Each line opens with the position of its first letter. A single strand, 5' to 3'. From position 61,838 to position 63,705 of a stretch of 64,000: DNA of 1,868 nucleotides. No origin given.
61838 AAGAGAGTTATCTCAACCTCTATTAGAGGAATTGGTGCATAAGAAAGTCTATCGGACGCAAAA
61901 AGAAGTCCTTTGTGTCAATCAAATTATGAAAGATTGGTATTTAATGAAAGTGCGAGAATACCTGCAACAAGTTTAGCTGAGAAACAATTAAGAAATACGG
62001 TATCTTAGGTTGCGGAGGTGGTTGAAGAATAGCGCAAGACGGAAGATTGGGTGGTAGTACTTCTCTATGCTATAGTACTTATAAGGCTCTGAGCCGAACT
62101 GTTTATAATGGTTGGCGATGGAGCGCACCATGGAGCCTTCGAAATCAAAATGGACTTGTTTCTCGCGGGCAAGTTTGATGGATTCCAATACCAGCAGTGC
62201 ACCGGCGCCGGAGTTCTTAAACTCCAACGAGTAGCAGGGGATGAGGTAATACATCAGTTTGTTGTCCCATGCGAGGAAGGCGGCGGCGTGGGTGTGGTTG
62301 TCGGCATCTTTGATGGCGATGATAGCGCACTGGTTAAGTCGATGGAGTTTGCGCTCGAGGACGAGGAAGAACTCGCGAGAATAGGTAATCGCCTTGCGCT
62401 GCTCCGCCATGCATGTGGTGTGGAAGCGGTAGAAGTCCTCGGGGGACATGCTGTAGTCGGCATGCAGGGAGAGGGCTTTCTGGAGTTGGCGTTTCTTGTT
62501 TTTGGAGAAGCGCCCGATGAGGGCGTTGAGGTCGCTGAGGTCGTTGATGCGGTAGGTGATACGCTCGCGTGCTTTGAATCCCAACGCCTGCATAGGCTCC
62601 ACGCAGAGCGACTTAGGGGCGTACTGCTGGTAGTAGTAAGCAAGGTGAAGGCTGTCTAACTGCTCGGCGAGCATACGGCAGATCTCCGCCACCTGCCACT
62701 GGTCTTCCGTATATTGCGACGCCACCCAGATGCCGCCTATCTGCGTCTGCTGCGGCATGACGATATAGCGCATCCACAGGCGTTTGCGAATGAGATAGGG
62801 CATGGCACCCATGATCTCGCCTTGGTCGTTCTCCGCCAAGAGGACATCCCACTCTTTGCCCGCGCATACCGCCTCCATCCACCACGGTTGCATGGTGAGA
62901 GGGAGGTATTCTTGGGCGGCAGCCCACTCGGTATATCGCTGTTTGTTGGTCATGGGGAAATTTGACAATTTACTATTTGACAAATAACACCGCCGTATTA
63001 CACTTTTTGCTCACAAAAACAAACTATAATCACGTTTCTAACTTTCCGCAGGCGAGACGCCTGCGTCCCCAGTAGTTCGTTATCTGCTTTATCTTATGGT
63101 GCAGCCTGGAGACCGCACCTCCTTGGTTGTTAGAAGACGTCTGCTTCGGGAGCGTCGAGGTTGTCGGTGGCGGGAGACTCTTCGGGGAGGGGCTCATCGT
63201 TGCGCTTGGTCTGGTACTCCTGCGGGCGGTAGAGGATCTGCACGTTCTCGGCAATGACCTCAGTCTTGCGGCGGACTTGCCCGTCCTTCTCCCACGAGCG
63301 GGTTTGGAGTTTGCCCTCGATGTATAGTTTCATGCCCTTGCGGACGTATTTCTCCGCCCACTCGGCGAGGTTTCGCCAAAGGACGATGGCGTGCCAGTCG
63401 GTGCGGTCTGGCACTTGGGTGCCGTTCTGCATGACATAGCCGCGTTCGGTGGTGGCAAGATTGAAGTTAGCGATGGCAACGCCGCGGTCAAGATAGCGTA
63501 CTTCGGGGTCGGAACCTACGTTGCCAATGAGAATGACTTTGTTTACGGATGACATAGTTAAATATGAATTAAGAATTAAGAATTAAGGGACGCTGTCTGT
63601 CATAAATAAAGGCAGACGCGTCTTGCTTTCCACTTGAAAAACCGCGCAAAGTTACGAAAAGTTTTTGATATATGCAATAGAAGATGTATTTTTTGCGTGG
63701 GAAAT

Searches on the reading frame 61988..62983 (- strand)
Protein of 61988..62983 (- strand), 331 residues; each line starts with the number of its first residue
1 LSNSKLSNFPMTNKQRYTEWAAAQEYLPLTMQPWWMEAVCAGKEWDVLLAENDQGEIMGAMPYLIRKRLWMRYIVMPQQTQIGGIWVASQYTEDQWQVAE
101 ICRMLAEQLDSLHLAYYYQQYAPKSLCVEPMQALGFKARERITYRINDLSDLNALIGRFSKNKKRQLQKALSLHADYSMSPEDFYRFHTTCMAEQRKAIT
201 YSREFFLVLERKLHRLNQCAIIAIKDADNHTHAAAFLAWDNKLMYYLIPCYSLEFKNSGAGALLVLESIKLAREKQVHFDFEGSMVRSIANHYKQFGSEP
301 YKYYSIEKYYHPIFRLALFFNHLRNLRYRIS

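Call 87: search_protein_families(library=pfam, proteins=[window:61988-62983:-], max_evalue=0.00001)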
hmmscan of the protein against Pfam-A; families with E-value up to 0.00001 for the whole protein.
window:61988-62983:- (331 aa): 1 family
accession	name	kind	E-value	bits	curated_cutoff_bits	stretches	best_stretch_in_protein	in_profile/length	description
PF13480.13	Acetyltransf_6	-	8.2e-07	29.7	22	1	161-302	5-142/143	Acetyltransferase (GNAT) domain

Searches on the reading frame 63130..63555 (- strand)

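Call 87: search_protein_families(library=pfam, proteins=[window:63130-63555:-], max_evalue=0.00001)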
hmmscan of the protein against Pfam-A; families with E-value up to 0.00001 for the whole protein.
window:63130-63555:- (141 aa): 1 family
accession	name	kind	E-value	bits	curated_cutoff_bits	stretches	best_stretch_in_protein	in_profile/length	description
PF00436.31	SSB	-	3.4e-33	114.2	26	1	4-108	1-104/104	Single-strand binding protein family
